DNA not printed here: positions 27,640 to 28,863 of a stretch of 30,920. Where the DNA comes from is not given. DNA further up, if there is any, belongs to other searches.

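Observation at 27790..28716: Circularly permuted C5-cytosine methyltransferase (motifs IV-X precede I-III)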

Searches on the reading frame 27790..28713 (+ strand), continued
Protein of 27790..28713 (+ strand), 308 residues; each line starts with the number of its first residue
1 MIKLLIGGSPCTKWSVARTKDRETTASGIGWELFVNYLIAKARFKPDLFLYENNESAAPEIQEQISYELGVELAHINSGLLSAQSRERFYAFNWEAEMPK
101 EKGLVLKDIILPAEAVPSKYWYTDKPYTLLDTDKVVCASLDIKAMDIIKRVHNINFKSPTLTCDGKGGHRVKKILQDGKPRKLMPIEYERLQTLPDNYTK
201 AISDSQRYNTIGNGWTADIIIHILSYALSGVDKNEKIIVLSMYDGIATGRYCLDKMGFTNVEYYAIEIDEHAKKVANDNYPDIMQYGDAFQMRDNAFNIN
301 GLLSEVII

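Call 7: search_dna_similar(query=window:27790-28713:+, collection=phages, mode=protein, max_rows=30)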
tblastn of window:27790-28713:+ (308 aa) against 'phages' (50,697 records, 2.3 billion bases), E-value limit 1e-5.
Records with a match: 165; places in all: 172; records where one place covers at least 80% of the query: 33.
Best place of each record, by identity: 60-80% 2; <60% 163.
By first word of the organism name: Bacteroides 41; Vibrio 37; Escherichia 14; Phocaeicola 10; Cellulophaga 8; Flavobacterium 6; Bacteriophage 3; Pseudoalteromonas 3; Pseudomonas 3; Proteus 3; and 22 more.
By host as written in the record: - 9; Vibrio breoganii 7; Bacteroides thetaiotaomicron DA638 7; Bacteroides thetaiotaomicron VPI-5482 7; Vibrio cholerae 5; Vibrio parahaemolyticus O22C 5; Vibrio splendidus 5; Cellulophaga baltica #18 5; and 81 more.
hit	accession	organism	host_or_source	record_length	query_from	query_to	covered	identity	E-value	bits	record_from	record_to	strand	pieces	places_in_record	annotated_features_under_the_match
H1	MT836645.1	Bacteriophage sp.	human fecal samples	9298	1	300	75%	67.0%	4e-45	337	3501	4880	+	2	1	record has no annotation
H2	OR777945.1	Phage nd4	-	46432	1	293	72%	68.2%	6e-45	334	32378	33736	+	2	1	hypothetical protein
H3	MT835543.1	Bacteriophage sp.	human fecal samples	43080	2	293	83%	49.1%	3e-34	253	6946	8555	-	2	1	record has no annotation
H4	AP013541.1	uncultured phage_MedDCM-OCT-S42-C7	metagenomic fosmid library constructed ...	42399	2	303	90%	41.1%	2e-18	210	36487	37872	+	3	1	Site-specific DNA methylase (Dcm)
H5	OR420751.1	Pelagibacter phage HTVC309P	Candidatus Pelagibacter sp.FZCC0233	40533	2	304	84%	43.8%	4e-18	204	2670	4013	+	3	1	DNA methylase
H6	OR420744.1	Pelagibacter phage HTVC134P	Candidatus Pelagibacter sp. HTCC7211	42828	2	304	84%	42.6%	3e-18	204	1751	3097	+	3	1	DNA methylase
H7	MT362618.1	Microcystis phage MaeS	Microcystis aeruginosa FACHB-942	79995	2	224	72%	47.3%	8e-51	185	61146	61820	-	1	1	DNA-cytosine methyltransferase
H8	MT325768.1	Psychrobacillus phage Perkons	Psychrobacillus psychrodurans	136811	2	297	96%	33.9%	6e-29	176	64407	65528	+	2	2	site-specific DNA-cytosine methylase (x2)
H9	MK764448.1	Flavobacterium phage FPSV-S27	Flavobacterium psychrophilum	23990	2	224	72%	44.0%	8e-37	145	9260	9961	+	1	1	site-specific DNA methylase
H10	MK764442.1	Flavobacterium phage FPSV-S1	Flavobacterium psychrophilum F026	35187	2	224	72%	44.0%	8e-37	145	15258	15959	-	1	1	site-specific DNA methylase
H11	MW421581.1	Flavobacterium phage FPSV-S4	Flavobacterium psychrophilum strain ...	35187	2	224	72%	44.0%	8e-37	145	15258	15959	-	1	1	record has no annotation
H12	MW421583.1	Flavobacterium phage FPSV-F8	Flavobacterium psychrophilum strain ...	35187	2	224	72%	44.0%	8e-37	145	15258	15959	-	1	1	record has no annotation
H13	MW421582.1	Flavobacterium phage FPSV-S8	Flavobacterium psychrophilum strain ...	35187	2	224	72%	44.0%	8e-37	145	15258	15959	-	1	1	record has no annotation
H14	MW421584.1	Flavobacterium phage FPSV-D3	Flavobacterium psychrophilum strain ...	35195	2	224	72%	44.0%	8e-37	145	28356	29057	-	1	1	record has no annotation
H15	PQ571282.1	Bacteroides phage BU2-2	Bacteroides uniformis BG2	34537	2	292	92%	33.8%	3e-16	142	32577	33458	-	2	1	DNA methyltransferase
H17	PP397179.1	Morganella phage vB_Mm5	Morganella morganii 5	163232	2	294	92%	33.4%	8e-18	146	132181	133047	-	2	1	DNA-cytosine methyltransferase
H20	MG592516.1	Vibrio phage 1.147.O._10N.286.49.E9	Vibrio breoganii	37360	2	294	93%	31.9%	1e-11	186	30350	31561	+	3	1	C-5 cytosine-specific DNA methylase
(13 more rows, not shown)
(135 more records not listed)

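Call 21: search_protein_representatives(protein=window:27790-28713:+)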
Query: 308 residues. Proteins with E-value up to 0.001 (for the whole library): 6968; up to 1e-10: 3722; up to 1e-30: 716. The best 150 are listed.
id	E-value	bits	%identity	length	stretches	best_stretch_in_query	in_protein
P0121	4.9e-94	331.5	65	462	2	175-304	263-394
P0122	7.9e-94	330.8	64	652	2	180-297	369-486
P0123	3.4e-91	322.1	56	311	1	1-297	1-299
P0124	2.0e-90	319.6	67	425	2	180-298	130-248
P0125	5.5e-88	311.6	45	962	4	4-292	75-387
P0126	7.3e-87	307.9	54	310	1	3-298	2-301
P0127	1.7e-85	303.4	60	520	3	194-298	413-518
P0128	1.9e-83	296.7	63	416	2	175-297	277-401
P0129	1.9e-83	296.7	59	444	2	180-294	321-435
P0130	5.9e-83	295.1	63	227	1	75-296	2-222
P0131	6.8e-83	294.9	73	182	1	1-176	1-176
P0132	1.6e-81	290.4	61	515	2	181-295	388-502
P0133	1.9e-81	290.2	61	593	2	181-295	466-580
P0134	2.6e-81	289.7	52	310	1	1-295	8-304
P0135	4.9e-81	288.8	60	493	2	180-298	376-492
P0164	2.9e-66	240.3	40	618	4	150-291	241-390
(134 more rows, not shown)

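Call 31: find_encoding_contigs(protein=P0016, flank=6000, max_places=3)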
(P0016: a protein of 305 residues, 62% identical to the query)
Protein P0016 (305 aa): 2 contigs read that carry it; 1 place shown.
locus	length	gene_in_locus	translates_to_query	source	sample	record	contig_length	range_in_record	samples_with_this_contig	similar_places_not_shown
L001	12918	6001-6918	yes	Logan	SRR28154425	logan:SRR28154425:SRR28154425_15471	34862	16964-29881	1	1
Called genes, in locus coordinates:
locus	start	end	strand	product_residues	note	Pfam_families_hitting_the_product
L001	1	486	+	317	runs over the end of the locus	PF00145:DNA_methylase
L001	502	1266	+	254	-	PF00929:RNase_T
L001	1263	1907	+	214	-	PF07486:Hydrolase_2 (weak)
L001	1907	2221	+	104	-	-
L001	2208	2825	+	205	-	PF07352:Phage_Mu_Gam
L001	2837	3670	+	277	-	PF04404:ERF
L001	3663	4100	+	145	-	PF00436:SSB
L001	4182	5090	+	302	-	-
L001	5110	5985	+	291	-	PF00308:Bac_DnaA, PF04851:ResIII (weak), PF01695:IstB_IS21, PF20720:nSTAND3 (weak), PF00004:AAA (weak), PF00910:RNA_helicase (weak)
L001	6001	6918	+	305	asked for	PF00145:DNA_methylase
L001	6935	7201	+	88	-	-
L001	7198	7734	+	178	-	PF24963:DUF7768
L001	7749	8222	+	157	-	-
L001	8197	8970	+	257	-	PF03838:RecU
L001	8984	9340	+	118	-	-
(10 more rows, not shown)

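Call 36: predict_structure(alignment_id=A1)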
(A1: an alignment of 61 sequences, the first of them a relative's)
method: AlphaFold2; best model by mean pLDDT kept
length: 308 residues; sequences in the alignment: 61
mean_pLDDT: 91.3   pTM: 0.90
mean pLDDT of the five models: 91.3, 91.2, 90.7, 90.3, 88.7
residues with pLDDT >= 90: 211; 70-90: 85; 50-70: 12; < 50: 0
segments of 3 or more residues with pLDDT < 50: none
pLDDT, mean of each block of 10 residues (from residue 1): 88 69 86 93 97 89 96 93 92 95 97 96 93 94 90 95 77 95 96 96 92 89 97 97 88 98 91 94 90 86 76
secondary structure, 60 per line:
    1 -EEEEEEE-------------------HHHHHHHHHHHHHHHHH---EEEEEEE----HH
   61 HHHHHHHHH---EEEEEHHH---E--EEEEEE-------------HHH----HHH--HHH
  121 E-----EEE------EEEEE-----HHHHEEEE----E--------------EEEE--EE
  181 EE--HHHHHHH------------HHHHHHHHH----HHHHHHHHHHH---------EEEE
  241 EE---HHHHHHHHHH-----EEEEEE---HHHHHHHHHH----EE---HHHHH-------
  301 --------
elements in order: E2-8 H28-44 E48-54 H59-69 E73-77 E87-92 E127-129 E136-140 H146-149 E150-153 E173-176 E179-182 H185-191 H204-212 H217-227 E237-242 H246-255 E261-266 H270-279 H289-293

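Call 40: fold_search(model_id=the predicted structure, library=pdb)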
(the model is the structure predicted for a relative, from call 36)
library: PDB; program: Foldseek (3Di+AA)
matches with E <= 10: 859; with E <= 0.001: 101
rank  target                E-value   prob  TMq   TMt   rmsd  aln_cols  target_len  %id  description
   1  2i9k_A                3.0e-12  1.00  0.59  0.56   3.1       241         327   22  Engineered Extrahelical Base Destabilization Enhances Sequence Discrimination of DNA Methyltransferase M.HhaI (released 2006-10-10)
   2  2uyc_A                3.2e-12  1.00  0.63  0.60   3.3       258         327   21  HhaI DNA methyltransferase R163N mutant complex with 13mer GCGC-GMGC oligonucleotide and SAH (released 2008-05-27)
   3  1fjx_A                5.2e-12  1.00  0.64  0.60   3.2       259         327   21  STRUCTURE OF TERNARY COMPLEX OF HHAI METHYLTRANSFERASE MUTANT (T250G) IN COMPLEX WITH DNA AND ADOHCY (released 2000-12-15)
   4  2uz4_A                9.7e-12  1.00  0.58  0.55   4.6       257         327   20  HhaI DNA methyltransferase R165N mutant complex with 13mer GCGC-GMGC oligonucleotide and SAH (released 2008-06-03)
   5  2zcj_A                2.0e-11  1.00  0.64  0.60   3.2       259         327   21  Ternary structure of the Glu119Gln M.HhaI, C5-Cytosine DNA methyltransferase, with unmodified DNA and AdoHcy (released 2007-12-04)
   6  2z6u_A                2.6e-11  1.00  0.59  0.56   4.7       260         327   20  Ternary structure of the Glu119Ala M.HhaI, C5-Cytosine DNA methyltransferase, with unmodified DNA and AdoHcy (released 2007-11-20)
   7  2z6q_A                3.2e-11  1.00  0.64  0.60   3.1       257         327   21  Ternary structure of Arg165Ala M.HhaI C5-Cytosine DNA methyltransferase with unmodified DNA and AdoHcy (released 2007-08-28)
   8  2z6a_A                3.6e-11  1.00  0.63  0.60   3.3       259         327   21  S-Adenosyl-L-methionine-Dependent Methyl Transfer: Observable Precatalytic Intermediates during DNA Cytosine Methylati (released 2007-08-21)
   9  2uyh_A                4.9e-11  1.00  0.64  0.60   3.3       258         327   21  HhaI DNA methyltransferase S87Q-Q237S mutant complex with 13mer GCGC- GMGC oligonucleotide and SAH (released 2008-05-27)
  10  4dkj_A                7.6e-11  1.00  0.57  0.46   3.7       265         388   19  CpG specific methyltransferase in complex with target DNA (released 2012-12-05)
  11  5lod_A                9.2e-11  1.00  0.57  0.55   5.4       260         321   21  Crystal structure of HhaI DNA methyltransferase in APO form (released 2017-08-16)
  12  8c58_A                1.6e-10  1.00  0.51  0.43   5.2       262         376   20  CpG specific M.MpeI methyltransferase crystallized in the presence of 5-hydroxycytosine and 5-methylcytosine containin (released 2024-01-17)
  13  1hmy                  2.6e-10  1.00  0.55  0.53   6.2       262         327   22  CRYSTAL STRUCTURE OF THE HHAI DNA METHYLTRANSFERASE COMPLEXED WITH S-ADENOSYL-L-METHIONINE (released 1993-10-31)
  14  4onq_B                3.2e-10  1.00  0.52  0.50   6.8       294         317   20  Crystal structure of ntDRM E283S/R309S/F310S/Y590S/D591S mutant (released 2014-06-04)
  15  6kdp_A                3.6e-10  1.00  0.50  0.55   4.7       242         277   20  Crystal structure of human DNMT3B-DNMT3L complex (II) (released 2020-02-19)
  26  8tci_A                3.2e-09  1.00  0.48  0.52   5.6       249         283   20  Crystal structure of DNMT3C-DNMT3L in complex with CGG DNA (released 2024-08-14)
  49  4u7t_C                3.6e-08  1.00  0.47  0.35   4.8       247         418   19  Crystal structure of DNMT3A-DNMT3L in complex with histone H3 (released 2014-11-12)
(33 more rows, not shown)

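Call 41: get_annotated_region(hit=H2, flank=4000)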
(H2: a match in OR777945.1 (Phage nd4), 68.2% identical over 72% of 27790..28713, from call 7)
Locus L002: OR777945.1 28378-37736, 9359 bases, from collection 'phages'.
description: Phage nd4, complete genome.
organism: Phage nd4 (NCBI taxid 3110883)
taxonomy: Viruses; Duplodnaviria; Heunggongvirae; Uroviricota; Caudoviricetes
host: -; source: -; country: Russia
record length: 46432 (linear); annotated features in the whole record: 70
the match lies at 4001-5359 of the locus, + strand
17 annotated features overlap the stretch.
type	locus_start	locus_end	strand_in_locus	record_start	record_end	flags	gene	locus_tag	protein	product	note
CDS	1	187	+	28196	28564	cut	-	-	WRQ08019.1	hypothetical protein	-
CDS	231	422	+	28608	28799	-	-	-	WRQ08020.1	hypothetical protein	-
CDS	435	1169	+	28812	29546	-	-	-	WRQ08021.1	hypothetical protein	-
CDS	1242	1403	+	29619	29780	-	-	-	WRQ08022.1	hypothetical protein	-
CDS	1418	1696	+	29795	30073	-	-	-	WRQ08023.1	hypothetical protein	-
CDS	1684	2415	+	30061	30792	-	-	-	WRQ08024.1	hypothetical protein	-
CDS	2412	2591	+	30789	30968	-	-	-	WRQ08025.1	hypothetical protein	-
CDS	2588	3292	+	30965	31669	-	-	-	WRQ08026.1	hypothetical protein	-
CDS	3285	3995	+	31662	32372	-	-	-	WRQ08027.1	DNA polymerase III alpha subunit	-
CDS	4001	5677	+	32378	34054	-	-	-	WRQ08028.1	hypothetical protein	-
CDS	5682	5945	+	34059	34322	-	-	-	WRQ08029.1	hypothetical protein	-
CDS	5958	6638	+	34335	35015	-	-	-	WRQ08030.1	hypothetical protein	-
CDS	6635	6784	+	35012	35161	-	-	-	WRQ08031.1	hypothetical protein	-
CDS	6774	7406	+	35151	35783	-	-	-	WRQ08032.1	hypothetical protein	-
CDS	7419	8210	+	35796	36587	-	-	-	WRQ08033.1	hypothetical protein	-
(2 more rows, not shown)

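Call 42: get_annotated_region(hit=H17, flank=1500)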
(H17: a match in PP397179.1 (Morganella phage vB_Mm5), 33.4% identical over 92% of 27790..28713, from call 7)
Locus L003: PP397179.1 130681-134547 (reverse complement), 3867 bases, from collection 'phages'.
description: Morganella phage vB_Mm5, complete genome.
organism: Morganella phage vB_Mm5 (NCBI taxid 3126105)
taxonomy: Viruses; Duplodnaviria; Heunggongvirae; Uroviricota; Caudoviricetes; Straboviridae
host: Morganella morganii 5; source: clinical sample; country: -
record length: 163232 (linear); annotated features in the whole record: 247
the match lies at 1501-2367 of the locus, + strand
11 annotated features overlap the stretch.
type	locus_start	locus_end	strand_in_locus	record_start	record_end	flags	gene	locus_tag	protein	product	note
CDS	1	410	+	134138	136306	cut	-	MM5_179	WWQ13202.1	hypothetical protein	-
CDS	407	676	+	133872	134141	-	-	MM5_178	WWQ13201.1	hypothetical protein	-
CDS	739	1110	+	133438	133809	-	-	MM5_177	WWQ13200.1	hypothetical protein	-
CDS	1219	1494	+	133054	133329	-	-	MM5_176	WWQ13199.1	hypothetical protein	-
CDS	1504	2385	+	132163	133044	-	-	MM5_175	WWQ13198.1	DNA-cytosine methyltransferase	-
CDS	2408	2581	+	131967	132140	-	-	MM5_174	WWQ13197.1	hypothetical protein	-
CDS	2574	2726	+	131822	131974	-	-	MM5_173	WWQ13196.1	hypothetical protein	-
CDS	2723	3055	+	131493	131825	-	-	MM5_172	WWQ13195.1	hypothetical protein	-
CDS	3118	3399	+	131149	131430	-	-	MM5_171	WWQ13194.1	hypothetical protein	-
CDS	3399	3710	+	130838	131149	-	-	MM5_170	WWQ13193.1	hypothetical protein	-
CDS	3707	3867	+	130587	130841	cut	-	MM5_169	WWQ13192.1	hypothetical protein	-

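Call 43: get_annotated_region(hit=H15, flank=1500)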
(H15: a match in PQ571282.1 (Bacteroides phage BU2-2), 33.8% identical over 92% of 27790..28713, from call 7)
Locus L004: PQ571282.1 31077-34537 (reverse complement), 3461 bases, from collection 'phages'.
description: Bacteroides phage BU2-2, complete genome.
organism: Bacteroides phage BU2-2 (NCBI taxid 3385229)
taxonomy: Viruses
host: Bacteroides uniformis BG2; source: sewage from septic tank; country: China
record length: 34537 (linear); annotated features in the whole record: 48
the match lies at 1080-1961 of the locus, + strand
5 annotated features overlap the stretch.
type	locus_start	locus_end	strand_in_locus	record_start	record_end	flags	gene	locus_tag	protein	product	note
CDS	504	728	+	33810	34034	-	-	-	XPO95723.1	hypothetical protein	BU2-2_gp48; BU2-2_gp48; None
CDS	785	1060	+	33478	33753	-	-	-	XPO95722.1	hypothetical protein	BU2-2_gp47; BU2-2_gp47; None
CDS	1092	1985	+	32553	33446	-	-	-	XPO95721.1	DNA methyltransferase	BU2-2_gp46; BU2-2_gp46; Annot2=(hmm profile search-phrog [Rank2]) phrog_116 DNA methyltransferase;Annot3=(structure ...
CDS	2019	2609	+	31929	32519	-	-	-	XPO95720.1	hypothetical protein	BU2-2_gp45; BU2-2_gp45; None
CDS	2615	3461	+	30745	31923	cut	-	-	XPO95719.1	exonuclease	BU2-2_gp44; BU2-2_gp44; Annot2=(structure alignment-afuniprot50) AF-A0A7X6X7Z1-F1-model_v4 DUF2800 domain-containing ...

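Call 44: get_annotated_region(hit=H20, flank=1500)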
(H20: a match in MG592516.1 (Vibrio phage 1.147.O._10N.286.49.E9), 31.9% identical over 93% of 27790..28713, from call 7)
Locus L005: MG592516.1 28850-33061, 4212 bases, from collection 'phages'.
description: Vibrio phage 1.147.O._10N.286.49.E9, partial genome.
organism: Vibrio phage 1.147.O._10N.286.49.E9 (NCBI taxid 1881206)
taxonomy: Viruses; Duplodnaviria; Heunggongvirae; Uroviricota; Caudoviricetes
host: Vibrio breoganii; source: iron chloride precipitation of 0.2um-filtered seawater, resuspended in oxalate solution; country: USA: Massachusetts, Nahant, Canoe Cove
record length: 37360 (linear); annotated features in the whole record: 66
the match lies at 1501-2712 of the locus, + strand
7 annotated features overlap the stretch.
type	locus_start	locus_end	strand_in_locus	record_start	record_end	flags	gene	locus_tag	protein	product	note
CDS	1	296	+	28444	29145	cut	-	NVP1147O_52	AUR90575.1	hypothetical protein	NVP1147O_52; tara_best_match:OM-RGC.v1.010318889; cvp_best_match:CAMPEP_0000021790; InterPro:IPR011741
CDS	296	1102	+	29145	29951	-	-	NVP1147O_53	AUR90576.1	P-loop containing nucleoside triphosphate hydrolase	NVP1147O_53; tara_best_match:OM-RGC.v1.010265354; InterPro:IPR027417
CDS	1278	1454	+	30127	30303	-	-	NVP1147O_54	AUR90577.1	hypothetical protein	NVP1147O_54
CDS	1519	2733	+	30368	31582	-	-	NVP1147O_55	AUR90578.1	C-5 cytosine-specific DNA methylase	NVP1147O_55; tara_best_match:OM-RGC.v1.004215436; InterPro:IPR018117; pfam:PF00145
CDS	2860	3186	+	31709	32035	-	-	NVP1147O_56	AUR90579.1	hypothetical protein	NVP1147O_56; aclame_best_match:protein:proph:170864; tara_best_match:OM-RGC.v1.029362766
CDS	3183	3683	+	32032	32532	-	-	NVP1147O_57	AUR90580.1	calcineurin-like phosphoesterase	NVP1147O_57; tara_best_match:OM-RGC.v1.019092940; cvp_best_match:RF_PEP_326536219; InterPro:IPR029052; ...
CDS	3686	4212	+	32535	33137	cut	-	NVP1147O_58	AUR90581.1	NinG protein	NVP1147O_58; aclame_best_match:protein:proph:173455; tara_best_match:OM-RGC.v1.016607632; ...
